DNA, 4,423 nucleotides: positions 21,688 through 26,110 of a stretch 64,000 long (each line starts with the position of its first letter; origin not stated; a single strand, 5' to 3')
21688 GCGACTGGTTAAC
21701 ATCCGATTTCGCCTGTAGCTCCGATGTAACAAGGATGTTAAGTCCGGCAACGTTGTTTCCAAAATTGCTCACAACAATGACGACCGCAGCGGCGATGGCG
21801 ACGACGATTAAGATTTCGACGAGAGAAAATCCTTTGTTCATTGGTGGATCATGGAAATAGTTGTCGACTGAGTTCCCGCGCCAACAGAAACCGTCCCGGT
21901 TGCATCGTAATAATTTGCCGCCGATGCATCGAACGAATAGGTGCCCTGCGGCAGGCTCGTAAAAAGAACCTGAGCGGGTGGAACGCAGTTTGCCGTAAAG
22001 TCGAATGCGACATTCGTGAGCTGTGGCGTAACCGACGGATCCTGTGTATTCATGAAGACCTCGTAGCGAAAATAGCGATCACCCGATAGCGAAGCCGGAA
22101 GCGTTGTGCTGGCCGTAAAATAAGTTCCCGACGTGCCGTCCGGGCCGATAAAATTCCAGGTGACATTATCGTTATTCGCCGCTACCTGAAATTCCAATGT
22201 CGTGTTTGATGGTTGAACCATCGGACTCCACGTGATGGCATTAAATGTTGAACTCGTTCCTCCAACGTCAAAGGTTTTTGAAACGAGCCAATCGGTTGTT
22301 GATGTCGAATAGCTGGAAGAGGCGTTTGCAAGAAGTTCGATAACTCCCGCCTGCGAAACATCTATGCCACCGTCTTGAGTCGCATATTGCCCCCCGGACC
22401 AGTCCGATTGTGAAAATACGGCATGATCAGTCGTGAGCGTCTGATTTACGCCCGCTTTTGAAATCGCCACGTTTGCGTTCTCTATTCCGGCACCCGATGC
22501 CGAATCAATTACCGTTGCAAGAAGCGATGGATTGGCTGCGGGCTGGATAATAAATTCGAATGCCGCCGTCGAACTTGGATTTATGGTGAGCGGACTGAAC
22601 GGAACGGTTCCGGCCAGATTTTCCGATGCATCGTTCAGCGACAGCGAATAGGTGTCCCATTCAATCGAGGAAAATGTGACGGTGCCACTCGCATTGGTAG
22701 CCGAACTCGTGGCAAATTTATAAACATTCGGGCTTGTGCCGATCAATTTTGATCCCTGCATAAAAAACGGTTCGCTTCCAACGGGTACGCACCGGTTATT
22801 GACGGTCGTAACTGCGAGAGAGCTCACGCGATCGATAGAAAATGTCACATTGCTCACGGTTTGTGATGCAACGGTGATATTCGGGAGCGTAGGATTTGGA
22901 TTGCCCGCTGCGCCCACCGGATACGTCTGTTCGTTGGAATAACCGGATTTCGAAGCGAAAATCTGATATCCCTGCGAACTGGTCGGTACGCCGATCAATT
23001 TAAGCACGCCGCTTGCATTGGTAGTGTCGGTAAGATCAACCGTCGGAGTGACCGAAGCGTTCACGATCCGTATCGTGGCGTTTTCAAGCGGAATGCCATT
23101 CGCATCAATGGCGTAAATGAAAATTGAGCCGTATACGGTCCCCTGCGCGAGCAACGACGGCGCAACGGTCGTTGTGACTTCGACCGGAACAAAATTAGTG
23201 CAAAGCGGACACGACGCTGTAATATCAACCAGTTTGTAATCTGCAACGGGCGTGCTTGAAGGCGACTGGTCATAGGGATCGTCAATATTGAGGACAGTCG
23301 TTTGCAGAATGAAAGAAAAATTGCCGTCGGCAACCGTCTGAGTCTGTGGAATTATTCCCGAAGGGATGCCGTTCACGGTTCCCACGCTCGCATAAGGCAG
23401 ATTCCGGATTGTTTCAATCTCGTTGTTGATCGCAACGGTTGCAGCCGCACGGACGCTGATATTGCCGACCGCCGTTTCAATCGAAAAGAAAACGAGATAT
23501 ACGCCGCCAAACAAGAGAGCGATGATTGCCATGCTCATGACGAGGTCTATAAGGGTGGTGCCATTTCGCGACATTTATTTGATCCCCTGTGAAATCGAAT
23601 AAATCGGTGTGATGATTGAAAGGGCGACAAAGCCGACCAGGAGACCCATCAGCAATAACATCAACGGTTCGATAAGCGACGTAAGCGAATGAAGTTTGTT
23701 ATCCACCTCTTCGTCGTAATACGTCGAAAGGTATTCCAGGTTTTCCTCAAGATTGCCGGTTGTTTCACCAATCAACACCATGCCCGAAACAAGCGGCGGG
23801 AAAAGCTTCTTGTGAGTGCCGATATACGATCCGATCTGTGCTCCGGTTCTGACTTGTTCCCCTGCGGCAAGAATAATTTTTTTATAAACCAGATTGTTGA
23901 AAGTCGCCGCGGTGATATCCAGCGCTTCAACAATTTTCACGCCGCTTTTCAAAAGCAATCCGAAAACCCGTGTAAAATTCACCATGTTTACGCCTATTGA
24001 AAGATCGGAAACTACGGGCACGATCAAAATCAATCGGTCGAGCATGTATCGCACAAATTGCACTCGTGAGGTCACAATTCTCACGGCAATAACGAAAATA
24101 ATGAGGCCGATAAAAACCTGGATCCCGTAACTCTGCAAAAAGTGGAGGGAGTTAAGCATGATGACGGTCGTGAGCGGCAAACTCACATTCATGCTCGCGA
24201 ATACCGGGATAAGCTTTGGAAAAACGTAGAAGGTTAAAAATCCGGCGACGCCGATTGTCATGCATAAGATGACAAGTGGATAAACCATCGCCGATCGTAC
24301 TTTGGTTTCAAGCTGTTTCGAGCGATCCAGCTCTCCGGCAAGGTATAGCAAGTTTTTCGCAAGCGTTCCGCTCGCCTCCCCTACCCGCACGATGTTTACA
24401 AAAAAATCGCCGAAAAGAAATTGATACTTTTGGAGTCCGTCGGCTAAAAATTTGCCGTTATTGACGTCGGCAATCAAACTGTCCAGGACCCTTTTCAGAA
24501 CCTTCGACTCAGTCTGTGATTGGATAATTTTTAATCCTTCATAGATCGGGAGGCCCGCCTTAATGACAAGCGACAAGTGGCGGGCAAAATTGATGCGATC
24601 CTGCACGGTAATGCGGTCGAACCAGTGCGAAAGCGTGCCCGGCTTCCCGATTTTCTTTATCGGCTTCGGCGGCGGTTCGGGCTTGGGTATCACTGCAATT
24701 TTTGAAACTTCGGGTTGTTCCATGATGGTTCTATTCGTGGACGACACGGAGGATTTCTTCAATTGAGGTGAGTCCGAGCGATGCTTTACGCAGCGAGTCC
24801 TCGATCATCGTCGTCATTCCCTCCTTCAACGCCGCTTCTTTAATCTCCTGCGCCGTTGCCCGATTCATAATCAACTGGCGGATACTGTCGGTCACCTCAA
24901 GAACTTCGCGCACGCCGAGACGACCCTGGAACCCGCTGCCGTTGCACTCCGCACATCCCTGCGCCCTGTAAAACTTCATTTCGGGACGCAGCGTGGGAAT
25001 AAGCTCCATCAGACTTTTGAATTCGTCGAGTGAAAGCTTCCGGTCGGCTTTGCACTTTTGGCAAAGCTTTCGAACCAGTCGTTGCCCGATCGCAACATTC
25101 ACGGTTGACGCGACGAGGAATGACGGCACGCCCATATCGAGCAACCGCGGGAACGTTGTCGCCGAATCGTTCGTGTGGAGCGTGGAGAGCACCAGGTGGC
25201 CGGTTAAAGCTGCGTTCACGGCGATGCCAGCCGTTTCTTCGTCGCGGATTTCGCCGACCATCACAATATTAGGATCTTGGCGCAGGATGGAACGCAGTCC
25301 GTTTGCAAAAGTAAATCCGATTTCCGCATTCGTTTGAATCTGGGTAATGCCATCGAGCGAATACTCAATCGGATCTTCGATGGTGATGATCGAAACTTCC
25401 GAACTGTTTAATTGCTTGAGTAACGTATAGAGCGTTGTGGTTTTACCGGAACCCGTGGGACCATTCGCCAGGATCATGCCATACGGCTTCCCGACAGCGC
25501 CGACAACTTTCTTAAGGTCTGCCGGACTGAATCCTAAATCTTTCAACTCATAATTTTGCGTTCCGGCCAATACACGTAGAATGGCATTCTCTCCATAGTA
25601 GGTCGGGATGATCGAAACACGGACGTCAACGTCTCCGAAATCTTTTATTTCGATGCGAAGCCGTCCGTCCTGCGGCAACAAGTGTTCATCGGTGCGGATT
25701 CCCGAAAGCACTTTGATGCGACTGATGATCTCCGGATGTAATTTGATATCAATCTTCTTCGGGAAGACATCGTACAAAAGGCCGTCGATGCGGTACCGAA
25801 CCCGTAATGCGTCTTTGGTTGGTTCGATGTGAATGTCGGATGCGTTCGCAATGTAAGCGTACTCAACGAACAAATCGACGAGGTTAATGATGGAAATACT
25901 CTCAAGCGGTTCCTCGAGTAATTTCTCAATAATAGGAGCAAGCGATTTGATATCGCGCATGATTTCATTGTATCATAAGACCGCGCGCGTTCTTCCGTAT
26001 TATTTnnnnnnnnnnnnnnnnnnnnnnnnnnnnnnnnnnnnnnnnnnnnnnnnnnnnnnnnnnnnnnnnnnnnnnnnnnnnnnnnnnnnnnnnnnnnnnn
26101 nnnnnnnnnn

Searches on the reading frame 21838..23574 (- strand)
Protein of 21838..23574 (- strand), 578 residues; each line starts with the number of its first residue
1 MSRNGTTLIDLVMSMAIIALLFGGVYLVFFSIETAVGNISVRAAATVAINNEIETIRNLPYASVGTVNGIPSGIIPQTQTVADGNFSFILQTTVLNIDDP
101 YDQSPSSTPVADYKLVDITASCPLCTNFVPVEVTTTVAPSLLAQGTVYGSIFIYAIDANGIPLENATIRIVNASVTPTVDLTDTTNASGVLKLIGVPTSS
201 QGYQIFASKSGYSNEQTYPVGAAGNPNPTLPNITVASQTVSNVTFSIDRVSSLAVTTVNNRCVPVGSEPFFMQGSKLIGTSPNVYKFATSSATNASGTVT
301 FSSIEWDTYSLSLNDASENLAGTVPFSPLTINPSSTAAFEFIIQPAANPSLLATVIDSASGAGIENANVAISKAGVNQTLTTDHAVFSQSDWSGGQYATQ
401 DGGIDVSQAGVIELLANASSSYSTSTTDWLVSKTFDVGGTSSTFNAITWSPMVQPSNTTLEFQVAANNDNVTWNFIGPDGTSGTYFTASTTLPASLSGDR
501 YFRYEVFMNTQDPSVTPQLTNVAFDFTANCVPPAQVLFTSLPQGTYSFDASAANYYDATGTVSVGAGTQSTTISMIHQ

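Call 40: search_protein_families(library=pfam, proteins=[window:21838-23574:-], max_evalue=0.001)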
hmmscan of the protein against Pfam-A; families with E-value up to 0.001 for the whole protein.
window:21838-23574:- (578 aa): 1 family
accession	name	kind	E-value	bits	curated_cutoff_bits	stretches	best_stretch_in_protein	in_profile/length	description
PF13620.12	CarboxypepD_reg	-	7.6e-13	49.1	32.3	1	156-244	7-78/82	Carboxypeptidase regulatory-like domain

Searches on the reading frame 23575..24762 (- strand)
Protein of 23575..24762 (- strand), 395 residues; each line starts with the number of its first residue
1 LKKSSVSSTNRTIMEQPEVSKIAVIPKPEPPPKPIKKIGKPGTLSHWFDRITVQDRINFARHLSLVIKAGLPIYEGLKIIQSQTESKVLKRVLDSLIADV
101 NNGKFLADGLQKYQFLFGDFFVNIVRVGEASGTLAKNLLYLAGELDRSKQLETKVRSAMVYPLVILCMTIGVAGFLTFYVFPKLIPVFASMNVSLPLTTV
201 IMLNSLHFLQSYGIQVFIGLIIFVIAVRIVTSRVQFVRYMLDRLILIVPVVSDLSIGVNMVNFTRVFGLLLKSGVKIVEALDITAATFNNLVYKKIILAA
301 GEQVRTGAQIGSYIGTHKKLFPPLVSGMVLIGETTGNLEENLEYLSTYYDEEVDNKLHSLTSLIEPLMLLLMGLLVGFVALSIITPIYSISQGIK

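Call 40: search_protein_families(library=pfam, proteins=[window:23575-24762:-], max_evalue=0.001)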
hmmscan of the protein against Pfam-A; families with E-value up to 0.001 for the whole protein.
window:23575-24762:- (395 aa): 1 family
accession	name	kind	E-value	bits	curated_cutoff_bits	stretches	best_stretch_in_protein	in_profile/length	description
PF00482.28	T2SSF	-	9.2e-54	181.2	25.2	2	59-182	1-125/125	Type II secretion system (T2SS), protein F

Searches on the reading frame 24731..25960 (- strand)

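Call 40: search_protein_families(library=pfam, proteins=[window:24731-25960:-], max_evalue=0.001)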
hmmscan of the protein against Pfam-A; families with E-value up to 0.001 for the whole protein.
window:24731-25960:- (409 aa): 3 families
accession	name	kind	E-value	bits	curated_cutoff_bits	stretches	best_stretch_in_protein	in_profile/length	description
PF00437.27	T2SSE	-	2.1e-120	402.2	24.9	1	22-405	6-370/370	Type II/IV secretion system protein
PF25199.1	nSTAND_NTPase5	-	0.00037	20.8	34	1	156-207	37-89/145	Novel STAND NTPase 5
PF13401.12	AAA_22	-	0.00055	20.7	27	0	161-198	6-43/130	AAA domain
